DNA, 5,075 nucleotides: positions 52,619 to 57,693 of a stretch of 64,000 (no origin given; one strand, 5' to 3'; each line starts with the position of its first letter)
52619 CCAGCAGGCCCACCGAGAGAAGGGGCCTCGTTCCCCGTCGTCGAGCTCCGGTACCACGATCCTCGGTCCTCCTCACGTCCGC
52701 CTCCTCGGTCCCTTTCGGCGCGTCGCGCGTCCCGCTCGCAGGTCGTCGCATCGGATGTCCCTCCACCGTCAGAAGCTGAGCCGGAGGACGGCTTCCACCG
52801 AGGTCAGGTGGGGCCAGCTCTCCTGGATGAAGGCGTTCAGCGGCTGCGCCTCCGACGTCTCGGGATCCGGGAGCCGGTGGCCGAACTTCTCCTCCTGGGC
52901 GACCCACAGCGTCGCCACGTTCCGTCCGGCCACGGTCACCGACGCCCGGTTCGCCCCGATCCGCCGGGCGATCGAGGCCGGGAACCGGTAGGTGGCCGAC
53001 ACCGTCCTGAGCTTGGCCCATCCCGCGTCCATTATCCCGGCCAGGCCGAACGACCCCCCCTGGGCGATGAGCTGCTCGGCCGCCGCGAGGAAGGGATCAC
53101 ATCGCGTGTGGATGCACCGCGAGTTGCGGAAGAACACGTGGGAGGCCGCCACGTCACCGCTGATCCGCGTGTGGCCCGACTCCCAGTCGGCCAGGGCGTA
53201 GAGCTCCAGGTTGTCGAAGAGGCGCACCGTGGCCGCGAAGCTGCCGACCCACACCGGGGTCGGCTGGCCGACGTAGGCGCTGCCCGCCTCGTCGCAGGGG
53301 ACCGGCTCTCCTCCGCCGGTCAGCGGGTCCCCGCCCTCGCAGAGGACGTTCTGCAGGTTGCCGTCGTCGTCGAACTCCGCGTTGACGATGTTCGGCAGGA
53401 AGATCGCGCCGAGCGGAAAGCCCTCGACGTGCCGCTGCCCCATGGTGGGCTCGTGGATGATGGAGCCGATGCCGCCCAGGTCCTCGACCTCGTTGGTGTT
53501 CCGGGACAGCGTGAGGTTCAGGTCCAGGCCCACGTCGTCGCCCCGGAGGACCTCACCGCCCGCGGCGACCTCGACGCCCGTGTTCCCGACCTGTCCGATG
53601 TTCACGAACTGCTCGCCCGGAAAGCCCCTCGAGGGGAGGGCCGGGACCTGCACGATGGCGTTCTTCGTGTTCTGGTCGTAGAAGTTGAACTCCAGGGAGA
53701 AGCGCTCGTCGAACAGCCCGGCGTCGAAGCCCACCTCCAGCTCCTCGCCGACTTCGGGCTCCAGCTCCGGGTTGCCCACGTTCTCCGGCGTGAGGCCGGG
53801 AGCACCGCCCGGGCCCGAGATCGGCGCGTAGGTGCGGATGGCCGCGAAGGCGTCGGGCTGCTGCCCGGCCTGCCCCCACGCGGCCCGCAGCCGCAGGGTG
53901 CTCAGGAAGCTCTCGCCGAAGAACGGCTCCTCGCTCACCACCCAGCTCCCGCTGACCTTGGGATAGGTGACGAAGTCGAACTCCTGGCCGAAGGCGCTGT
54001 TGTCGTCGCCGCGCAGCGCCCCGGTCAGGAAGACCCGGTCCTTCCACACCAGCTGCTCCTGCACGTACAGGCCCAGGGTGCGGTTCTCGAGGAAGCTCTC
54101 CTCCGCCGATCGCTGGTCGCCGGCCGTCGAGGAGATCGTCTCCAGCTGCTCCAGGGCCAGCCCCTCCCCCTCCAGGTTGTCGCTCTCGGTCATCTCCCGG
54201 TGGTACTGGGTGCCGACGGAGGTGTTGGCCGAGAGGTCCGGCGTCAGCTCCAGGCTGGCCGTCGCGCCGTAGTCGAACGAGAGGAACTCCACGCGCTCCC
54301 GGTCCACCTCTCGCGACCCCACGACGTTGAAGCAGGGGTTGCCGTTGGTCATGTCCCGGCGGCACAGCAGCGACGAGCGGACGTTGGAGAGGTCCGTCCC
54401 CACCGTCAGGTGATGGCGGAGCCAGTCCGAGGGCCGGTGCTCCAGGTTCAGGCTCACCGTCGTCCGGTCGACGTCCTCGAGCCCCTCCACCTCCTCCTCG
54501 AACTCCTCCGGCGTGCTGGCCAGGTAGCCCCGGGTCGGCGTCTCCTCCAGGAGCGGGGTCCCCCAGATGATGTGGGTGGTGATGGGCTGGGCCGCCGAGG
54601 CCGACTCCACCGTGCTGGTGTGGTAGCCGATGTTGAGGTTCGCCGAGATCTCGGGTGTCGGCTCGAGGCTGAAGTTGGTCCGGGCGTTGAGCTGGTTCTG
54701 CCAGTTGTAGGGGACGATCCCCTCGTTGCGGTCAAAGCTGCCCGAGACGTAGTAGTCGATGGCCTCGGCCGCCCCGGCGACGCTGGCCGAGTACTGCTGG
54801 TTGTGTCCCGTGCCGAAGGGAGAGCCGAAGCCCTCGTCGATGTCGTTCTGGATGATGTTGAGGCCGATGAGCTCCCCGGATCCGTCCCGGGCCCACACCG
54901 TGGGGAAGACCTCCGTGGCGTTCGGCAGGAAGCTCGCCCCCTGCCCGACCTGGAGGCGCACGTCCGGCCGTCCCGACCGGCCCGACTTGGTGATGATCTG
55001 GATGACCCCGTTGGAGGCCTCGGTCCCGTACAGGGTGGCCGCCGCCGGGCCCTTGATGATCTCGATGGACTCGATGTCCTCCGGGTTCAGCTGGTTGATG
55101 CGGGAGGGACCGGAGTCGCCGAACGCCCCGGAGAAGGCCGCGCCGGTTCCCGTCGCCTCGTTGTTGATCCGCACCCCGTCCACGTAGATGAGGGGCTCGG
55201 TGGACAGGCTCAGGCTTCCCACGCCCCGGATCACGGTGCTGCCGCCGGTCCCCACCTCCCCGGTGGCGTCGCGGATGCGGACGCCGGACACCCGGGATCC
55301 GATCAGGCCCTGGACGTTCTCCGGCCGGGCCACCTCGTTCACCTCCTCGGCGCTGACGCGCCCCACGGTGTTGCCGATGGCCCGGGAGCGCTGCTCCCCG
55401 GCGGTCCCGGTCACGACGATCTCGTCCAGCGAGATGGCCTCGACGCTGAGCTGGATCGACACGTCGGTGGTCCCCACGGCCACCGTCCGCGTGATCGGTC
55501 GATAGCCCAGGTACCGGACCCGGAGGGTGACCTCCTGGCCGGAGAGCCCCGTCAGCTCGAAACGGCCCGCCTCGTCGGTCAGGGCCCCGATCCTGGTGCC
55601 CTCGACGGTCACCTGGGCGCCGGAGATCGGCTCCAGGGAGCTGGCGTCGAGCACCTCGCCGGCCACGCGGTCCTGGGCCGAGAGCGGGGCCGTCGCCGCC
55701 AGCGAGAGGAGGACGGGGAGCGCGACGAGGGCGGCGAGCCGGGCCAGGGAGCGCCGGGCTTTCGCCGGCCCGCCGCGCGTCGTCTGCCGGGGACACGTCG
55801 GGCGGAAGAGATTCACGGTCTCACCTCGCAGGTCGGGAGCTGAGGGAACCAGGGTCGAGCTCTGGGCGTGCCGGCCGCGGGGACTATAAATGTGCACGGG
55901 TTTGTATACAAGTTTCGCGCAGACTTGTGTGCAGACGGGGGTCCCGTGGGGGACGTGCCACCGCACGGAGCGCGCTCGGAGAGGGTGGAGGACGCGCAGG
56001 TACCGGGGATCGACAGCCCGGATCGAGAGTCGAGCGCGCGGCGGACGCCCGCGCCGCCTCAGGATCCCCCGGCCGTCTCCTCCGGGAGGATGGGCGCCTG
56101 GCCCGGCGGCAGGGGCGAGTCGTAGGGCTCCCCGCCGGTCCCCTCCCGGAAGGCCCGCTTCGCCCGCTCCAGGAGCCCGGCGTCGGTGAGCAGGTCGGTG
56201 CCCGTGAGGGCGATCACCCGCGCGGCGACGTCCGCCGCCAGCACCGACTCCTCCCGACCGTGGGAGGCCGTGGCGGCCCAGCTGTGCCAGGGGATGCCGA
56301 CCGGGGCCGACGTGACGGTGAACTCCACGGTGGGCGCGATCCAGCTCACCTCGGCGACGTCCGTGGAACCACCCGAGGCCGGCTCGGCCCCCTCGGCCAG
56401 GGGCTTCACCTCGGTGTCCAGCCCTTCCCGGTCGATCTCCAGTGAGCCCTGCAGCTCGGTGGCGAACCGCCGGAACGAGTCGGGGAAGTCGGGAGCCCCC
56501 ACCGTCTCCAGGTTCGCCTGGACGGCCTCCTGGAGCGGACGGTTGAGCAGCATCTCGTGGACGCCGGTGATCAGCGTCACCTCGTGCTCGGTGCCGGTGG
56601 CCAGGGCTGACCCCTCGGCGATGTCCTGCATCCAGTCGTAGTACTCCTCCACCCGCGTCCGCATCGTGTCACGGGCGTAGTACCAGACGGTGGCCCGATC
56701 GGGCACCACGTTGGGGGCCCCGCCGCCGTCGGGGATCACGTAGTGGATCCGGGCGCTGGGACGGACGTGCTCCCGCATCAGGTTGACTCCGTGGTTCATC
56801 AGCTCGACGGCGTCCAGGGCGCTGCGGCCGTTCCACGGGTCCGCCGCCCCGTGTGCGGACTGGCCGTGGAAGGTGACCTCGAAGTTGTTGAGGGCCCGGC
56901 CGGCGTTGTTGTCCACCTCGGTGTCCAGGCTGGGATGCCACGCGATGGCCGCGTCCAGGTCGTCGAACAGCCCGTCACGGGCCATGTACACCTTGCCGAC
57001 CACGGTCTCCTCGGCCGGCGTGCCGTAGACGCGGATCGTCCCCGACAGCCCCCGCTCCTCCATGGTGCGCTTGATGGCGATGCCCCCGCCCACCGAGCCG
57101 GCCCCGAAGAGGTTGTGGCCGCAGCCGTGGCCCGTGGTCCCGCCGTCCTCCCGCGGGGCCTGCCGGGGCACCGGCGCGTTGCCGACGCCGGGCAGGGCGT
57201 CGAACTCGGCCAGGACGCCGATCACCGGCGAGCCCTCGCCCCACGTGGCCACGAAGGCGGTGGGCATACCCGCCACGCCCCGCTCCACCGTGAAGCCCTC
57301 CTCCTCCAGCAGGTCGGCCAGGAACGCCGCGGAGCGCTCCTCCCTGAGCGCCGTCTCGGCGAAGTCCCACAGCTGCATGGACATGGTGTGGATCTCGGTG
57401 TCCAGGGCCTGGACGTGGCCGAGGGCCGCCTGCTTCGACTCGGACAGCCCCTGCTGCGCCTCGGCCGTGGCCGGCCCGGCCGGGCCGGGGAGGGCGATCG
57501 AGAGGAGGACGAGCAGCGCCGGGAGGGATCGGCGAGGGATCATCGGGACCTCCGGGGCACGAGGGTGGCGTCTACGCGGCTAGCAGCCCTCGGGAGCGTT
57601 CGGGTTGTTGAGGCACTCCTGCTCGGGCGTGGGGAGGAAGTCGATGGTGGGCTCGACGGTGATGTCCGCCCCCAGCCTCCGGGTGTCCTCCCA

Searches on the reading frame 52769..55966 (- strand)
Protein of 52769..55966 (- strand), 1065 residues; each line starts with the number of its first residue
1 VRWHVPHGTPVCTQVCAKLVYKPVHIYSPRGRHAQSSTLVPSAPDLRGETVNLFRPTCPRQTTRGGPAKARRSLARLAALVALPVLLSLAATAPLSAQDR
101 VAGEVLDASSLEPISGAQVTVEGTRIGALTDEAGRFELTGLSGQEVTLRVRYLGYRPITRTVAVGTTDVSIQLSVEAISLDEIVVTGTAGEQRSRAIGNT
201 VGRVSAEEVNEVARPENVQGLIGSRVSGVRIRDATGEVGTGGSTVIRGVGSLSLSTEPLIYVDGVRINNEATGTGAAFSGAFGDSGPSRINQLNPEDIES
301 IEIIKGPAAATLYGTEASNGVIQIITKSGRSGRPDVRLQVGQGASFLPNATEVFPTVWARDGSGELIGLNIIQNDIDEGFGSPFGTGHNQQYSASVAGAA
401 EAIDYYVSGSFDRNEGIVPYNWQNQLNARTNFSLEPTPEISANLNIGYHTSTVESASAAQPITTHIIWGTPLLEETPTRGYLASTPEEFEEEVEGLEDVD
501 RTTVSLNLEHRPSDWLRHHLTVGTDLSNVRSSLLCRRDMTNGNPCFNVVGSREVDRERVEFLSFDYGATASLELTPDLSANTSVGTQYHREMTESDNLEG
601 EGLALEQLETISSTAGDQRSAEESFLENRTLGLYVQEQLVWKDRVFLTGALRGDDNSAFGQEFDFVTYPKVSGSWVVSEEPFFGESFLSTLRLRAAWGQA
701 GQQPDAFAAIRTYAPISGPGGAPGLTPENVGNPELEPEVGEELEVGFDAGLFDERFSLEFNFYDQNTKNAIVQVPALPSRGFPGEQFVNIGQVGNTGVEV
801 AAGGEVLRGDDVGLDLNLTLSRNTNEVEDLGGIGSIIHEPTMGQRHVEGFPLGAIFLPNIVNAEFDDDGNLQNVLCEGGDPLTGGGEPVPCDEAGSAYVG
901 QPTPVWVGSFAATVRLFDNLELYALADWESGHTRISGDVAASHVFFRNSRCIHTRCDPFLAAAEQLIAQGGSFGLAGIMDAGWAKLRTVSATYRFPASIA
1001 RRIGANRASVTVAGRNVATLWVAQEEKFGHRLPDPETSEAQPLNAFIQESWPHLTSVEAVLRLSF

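Call 24: search_protein_families(library=pfam, max_evalue=0.000001, proteins=[window:52769-55966:-])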
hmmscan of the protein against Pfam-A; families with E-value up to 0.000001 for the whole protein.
window:52769-55966:- (1065 aa): 4 families
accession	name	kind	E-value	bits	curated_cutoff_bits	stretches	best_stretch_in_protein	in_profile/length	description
PF00593.30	TonB_dep_Rec_b-barrel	-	1.4e-30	108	27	1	481-823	43-350/436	TonB dependent receptor-like, beta-barrel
PF13715.12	CarbopepD_reg_2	-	7.2e-20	71.3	32.2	1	101-185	1-88/88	CarboxypepD_reg-like domain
PF07715.20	Plug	-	6.3e-17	62.5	23.9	1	199-321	7-107/107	TonB-dependent Receptor Plug Domain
PF13620.12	CarboxypepD_reg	-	8.9e-14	52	32.3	1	101-173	2-81/82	Carboxypeptidase regulatory-like domain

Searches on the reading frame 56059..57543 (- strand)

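Call 24: search_protein_families(library=pfam, max_evalue=0.000001, proteins=[window:56059-57543:-])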
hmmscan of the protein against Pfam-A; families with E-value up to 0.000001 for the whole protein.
window:56059-57543:- (494 aa): 1 family
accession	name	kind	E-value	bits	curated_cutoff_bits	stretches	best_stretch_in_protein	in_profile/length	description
PF07687.19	M20_dimer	-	2.2e-07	31.2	21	1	218-310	6-100/107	Peptidase dimerisation domain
